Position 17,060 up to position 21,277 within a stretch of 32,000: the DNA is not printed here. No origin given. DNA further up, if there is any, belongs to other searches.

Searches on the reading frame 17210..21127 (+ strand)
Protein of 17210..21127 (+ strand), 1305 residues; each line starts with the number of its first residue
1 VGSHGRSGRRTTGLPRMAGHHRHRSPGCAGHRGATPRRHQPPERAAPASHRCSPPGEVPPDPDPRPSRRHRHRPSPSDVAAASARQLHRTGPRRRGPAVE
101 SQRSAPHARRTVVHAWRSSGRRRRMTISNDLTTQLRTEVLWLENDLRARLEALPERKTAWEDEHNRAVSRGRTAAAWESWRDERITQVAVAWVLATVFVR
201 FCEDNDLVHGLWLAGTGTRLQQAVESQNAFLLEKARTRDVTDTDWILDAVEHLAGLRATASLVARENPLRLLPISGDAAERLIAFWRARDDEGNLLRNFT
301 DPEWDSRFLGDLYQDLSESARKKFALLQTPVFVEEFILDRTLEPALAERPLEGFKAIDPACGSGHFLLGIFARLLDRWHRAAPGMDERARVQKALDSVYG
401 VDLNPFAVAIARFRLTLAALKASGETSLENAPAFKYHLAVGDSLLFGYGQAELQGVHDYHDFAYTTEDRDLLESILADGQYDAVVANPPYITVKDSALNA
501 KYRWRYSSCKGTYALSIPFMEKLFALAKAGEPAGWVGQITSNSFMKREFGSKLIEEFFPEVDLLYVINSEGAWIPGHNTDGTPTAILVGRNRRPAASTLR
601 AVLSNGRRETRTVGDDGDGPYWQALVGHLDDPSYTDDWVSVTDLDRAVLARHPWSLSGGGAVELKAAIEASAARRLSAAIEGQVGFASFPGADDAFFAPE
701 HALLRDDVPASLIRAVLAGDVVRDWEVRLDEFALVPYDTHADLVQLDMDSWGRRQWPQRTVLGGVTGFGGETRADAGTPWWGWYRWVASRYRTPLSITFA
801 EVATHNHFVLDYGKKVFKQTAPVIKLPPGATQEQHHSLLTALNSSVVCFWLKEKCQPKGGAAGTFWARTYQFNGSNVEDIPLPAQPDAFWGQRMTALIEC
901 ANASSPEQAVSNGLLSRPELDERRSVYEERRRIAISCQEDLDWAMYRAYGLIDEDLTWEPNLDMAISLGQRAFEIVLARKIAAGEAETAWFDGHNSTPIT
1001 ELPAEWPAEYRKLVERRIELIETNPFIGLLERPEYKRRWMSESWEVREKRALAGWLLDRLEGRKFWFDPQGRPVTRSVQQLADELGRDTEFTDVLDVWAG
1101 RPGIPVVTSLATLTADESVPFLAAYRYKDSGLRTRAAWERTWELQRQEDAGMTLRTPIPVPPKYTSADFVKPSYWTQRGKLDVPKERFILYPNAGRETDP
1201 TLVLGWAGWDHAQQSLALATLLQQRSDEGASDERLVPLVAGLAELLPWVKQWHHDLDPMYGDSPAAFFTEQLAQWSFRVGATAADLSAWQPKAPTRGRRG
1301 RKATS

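Call 5: search_protein_families(library=pfam, proteins=[window:17210-21127:+])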
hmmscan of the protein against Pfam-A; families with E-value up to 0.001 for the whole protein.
window:17210-21127:+ (1305 aa): 4 families
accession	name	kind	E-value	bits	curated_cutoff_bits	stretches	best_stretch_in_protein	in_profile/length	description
PF22654.1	DUF7008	-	1.7e-159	531.2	42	1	935-1299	2-367/368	Domain of unknown function (DUF7008)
PF07669.17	Eco57I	-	1.2e-18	68.3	25.3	1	397-554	2-147/171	Eco57I restriction-modification methylase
PF20473.4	MmeI_Mtase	-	7.1e-08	32.4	27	1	351-451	18-117/259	MmeI, DNA-methyltransferase domain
PF02384.22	N6_Mtase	-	5.5e-06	26.4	20.4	1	327-525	28-171/311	N-6 DNA Methylase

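Call 6: search_protein_families(library=padloc, proteins=[window:17210-21127:+])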
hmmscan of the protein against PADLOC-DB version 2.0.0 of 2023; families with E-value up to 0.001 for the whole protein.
window:17210-21127:+ (1305 aa): 37 families (the best 25 are shown)
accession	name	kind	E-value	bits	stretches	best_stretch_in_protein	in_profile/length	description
PDLC02529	PglX|PglXI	-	0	1564.7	1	128-1302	4-1187/1189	PglX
PDLC03617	REase_MTase_IIG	-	0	1328.8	1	125-1300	1-1181/1183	Type IIG restriction enzyme-methyltransferase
PDLC02536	PglX|PglXI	-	6.2e-113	376.3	2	774-1150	2-375/560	PglX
PDLC03313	MTase_II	-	2.1e-17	60.9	1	329-590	27-253/563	Type II methyltransferase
PDLC03335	MTase_II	-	1.6e-15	54.8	1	312-568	67-283/607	Type II methyltransferase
PDLC03604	REase_MTase_IIG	-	4.2e-15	52.9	1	317-589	350-645/1011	Type IIG restriction enzyme-methyltransferase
PDLC03338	MTase_II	-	6.9e-12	42.9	1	308-444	112-238/604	Type II methyltransferase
PDLC02525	PglX|PglXI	-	1.3e-11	41.9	1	351-421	282-351/607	PglX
PDLC03630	REase_MTase_IIG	-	1.7e-11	40.7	1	301-418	346-469/1100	Type IIG restriction enzyme-methyltransferase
PDLC02521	PglX|PglXI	-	1.8e-11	40.8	1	350-422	305-376/1174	PglX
PDLC04134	mad2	-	1.2e-10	38.8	1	308-530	253-389/492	mads_2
PDLC03609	REase_MTase_IIG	-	4.6e-10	35.9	1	396-573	488-647/1066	Type IIG restriction enzyme-methyltransferase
PDLC03596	REase_MTase_IIG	-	5.4e-10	35.9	1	345-448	533-642/1148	Type IIG restriction enzyme-methyltransferase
PDLC03629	REase_MTase_IIG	-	3.2e-09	33.1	1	351-495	433-585/1182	Type IIG restriction enzyme-methyltransferase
PDLC03600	REase_MTase_IIG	-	5.9e-09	32.4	1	352-420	300-367/1205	Type IIG restriction enzyme-methyltransferase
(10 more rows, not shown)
